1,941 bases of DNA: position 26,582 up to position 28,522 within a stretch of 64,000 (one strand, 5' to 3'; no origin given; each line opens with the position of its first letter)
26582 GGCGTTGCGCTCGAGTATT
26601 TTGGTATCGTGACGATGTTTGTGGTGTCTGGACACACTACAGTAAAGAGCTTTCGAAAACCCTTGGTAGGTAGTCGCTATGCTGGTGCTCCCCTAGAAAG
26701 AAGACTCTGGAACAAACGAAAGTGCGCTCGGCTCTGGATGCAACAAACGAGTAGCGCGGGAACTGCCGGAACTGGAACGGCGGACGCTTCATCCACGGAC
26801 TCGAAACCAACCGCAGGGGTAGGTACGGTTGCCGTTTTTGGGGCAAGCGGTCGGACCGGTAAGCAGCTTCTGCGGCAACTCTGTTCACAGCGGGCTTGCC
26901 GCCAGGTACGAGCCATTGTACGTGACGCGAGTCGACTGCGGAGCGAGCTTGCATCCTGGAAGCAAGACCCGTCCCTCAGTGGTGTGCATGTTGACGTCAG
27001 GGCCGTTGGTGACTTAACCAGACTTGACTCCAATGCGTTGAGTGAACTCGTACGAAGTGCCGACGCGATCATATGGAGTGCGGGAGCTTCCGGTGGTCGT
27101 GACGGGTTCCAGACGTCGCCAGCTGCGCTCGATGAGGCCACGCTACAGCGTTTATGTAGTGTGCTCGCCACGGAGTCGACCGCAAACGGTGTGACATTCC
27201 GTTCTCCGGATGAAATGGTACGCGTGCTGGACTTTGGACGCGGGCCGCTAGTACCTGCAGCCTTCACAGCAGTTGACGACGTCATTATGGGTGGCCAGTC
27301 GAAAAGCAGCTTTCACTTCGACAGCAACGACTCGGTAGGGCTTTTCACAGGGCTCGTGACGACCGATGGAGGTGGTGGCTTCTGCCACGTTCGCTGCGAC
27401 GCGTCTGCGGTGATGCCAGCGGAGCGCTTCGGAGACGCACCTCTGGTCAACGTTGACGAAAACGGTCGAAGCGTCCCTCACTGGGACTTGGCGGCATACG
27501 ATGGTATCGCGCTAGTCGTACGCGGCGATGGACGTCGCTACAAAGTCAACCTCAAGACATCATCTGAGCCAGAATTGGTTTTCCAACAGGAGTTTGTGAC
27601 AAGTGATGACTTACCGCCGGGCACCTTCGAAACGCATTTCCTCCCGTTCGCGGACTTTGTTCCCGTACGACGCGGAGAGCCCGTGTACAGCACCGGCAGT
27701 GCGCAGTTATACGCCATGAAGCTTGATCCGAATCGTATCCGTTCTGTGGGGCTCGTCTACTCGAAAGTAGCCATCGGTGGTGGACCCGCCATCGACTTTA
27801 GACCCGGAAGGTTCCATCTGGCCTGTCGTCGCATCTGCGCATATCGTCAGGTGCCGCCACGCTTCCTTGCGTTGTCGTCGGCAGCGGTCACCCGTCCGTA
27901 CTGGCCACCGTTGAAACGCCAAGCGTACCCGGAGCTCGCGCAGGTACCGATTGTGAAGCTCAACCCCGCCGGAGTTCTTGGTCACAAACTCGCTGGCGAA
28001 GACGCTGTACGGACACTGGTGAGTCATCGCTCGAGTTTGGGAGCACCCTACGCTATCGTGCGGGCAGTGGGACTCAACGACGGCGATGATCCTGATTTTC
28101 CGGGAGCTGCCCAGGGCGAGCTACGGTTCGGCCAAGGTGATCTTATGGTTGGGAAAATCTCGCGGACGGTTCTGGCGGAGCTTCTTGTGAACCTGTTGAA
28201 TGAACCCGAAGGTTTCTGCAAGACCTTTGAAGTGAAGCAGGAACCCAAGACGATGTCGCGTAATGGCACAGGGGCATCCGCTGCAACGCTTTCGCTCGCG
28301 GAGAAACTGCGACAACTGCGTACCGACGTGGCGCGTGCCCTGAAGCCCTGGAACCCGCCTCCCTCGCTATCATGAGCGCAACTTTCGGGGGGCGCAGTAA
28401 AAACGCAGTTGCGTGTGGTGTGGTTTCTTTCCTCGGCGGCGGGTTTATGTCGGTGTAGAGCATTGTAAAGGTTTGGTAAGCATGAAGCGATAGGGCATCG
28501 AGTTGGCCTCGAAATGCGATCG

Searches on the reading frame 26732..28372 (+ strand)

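Call 69: search_protein_families(library=pfam, proteins=[P0054], max_evalue=10)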
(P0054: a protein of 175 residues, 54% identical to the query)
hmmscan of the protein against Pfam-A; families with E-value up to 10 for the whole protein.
P0054 (175 aa): 1 family
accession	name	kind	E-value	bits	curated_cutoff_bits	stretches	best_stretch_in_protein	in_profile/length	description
PF04434.22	SWIM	-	0.0087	16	19.6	1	101-122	12-35/38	SWIM zinc finger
